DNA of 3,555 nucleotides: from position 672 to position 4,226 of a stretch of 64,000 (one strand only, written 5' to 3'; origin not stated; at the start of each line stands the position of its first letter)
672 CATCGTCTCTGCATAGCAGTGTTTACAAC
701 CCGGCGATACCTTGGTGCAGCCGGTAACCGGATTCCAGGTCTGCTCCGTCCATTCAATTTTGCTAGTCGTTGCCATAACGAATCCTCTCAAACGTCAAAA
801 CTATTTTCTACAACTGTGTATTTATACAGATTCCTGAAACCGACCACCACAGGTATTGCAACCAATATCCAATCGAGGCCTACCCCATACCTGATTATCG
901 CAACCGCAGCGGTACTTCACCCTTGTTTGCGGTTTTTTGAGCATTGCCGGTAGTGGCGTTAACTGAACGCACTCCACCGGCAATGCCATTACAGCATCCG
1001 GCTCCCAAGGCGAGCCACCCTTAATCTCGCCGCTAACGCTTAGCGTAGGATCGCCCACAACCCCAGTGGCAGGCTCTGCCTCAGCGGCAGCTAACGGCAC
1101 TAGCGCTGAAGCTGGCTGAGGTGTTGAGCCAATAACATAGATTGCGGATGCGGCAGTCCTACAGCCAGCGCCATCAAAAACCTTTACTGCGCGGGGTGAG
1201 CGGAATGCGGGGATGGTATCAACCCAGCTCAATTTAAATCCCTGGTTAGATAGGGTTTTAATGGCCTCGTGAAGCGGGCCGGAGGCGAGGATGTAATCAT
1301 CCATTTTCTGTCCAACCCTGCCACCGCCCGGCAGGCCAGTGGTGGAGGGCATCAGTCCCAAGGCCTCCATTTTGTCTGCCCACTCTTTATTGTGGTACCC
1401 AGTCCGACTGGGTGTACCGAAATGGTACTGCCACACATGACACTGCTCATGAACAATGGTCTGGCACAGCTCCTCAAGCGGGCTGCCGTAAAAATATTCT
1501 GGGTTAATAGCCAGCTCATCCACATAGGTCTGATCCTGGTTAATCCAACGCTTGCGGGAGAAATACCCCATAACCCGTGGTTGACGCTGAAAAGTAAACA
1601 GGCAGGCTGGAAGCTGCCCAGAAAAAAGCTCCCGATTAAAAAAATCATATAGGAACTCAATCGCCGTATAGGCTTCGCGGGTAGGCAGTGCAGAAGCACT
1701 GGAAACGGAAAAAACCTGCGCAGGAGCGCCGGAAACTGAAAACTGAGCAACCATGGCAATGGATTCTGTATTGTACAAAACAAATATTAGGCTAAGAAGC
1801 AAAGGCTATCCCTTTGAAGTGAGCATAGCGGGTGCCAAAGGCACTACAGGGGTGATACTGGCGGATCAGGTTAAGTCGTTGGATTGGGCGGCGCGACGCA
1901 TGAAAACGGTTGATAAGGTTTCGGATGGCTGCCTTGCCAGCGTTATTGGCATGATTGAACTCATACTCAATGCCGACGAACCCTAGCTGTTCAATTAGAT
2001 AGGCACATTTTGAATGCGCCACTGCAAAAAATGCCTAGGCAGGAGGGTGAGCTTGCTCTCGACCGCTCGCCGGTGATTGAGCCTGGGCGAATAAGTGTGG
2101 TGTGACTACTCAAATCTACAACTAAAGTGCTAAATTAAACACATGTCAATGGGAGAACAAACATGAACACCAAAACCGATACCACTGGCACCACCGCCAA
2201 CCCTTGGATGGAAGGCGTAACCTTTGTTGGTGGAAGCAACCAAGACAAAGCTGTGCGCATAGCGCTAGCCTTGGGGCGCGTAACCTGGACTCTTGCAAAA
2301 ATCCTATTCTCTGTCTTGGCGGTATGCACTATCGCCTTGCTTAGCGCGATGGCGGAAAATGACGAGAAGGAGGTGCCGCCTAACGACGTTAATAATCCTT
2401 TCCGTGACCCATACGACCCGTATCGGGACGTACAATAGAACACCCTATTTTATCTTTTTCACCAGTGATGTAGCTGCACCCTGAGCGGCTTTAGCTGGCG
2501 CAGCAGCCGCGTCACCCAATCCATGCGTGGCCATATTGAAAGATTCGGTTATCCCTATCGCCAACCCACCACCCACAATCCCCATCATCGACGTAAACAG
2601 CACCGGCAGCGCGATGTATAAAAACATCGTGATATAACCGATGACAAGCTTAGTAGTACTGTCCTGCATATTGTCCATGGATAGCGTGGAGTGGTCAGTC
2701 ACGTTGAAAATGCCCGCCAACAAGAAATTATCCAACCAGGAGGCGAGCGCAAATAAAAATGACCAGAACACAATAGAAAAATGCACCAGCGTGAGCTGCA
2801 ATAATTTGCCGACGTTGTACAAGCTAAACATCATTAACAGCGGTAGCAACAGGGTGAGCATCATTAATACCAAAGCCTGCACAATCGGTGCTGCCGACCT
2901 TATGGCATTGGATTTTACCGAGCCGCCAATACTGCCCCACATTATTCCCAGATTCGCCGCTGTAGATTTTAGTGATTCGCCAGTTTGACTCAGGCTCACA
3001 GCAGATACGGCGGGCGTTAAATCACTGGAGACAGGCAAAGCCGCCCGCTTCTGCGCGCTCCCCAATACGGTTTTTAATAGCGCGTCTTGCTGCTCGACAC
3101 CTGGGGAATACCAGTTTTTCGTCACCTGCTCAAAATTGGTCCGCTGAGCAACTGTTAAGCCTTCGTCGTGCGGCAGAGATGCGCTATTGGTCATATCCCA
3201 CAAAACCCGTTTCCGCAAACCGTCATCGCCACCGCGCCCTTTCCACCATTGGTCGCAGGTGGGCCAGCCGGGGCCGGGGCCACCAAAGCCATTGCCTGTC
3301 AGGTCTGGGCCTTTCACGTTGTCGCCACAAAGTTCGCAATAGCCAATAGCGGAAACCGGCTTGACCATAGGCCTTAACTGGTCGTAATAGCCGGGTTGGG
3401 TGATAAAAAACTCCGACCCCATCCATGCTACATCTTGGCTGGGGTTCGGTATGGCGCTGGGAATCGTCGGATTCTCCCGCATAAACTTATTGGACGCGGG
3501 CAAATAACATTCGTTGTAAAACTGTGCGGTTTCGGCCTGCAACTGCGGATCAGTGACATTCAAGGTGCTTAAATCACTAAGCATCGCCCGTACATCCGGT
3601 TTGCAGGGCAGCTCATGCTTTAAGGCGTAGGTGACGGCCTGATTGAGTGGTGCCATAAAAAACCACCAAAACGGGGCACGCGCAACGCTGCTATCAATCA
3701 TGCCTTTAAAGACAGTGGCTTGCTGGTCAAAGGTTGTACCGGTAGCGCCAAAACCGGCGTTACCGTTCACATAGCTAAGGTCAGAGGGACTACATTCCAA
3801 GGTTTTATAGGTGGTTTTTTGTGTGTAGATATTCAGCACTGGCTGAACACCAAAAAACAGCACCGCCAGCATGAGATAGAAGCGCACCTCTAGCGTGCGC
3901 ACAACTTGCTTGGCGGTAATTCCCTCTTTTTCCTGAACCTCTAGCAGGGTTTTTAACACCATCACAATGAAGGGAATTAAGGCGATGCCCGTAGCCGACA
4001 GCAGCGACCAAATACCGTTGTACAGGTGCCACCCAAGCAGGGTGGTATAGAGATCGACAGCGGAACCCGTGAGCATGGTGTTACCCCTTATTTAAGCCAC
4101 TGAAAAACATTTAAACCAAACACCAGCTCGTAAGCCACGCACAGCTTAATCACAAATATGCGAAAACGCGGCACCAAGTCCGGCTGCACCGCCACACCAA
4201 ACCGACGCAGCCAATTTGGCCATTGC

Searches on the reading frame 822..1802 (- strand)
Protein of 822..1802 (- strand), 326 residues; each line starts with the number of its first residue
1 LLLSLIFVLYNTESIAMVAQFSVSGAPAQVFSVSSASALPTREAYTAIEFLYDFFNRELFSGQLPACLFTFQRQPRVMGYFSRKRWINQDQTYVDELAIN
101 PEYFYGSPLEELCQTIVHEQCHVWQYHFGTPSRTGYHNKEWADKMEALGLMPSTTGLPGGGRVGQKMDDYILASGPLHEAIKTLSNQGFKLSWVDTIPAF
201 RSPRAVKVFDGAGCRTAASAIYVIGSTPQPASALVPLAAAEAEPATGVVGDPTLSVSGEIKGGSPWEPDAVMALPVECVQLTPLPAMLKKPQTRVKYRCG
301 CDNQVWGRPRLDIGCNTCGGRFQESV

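Call 95: search_protein_families(library=ncbifam, proteins=[window:822-1802:-], max_evalue=0.00001)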
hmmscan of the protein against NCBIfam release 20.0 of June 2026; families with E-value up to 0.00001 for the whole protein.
window:822-1802:- (326 aa): 0 families

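Call 98: search_protein_families(library=pfam, proteins=[window:822-1802:-], max_evalue=0.001)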
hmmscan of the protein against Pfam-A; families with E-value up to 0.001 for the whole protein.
window:822-1802:- (326 aa): 1 family
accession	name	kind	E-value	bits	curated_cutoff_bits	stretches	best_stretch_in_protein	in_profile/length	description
PF10263.15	SprT-like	-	1e-09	38.6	25.6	1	51-149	4-96/108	SprT-like family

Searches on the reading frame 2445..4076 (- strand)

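Call 95: search_protein_families(library=ncbifam, proteins=[window:2445-4076:-], max_evalue=0.00001)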
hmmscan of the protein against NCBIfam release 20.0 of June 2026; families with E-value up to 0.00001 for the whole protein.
window:2445-4076:- (543 aa): 0 families

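Call 98: search_protein_families(library=pfam, proteins=[window:2445-4076:-], max_evalue=0.001)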
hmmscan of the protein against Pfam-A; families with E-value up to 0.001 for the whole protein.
window:2445-4076:- (543 aa): 1 family
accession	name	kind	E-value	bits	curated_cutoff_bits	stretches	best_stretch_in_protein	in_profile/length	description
PF07916.16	TraG_N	-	2.5e-39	136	36.1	1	9-514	2-455/462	TraG-like protein, N-terminal region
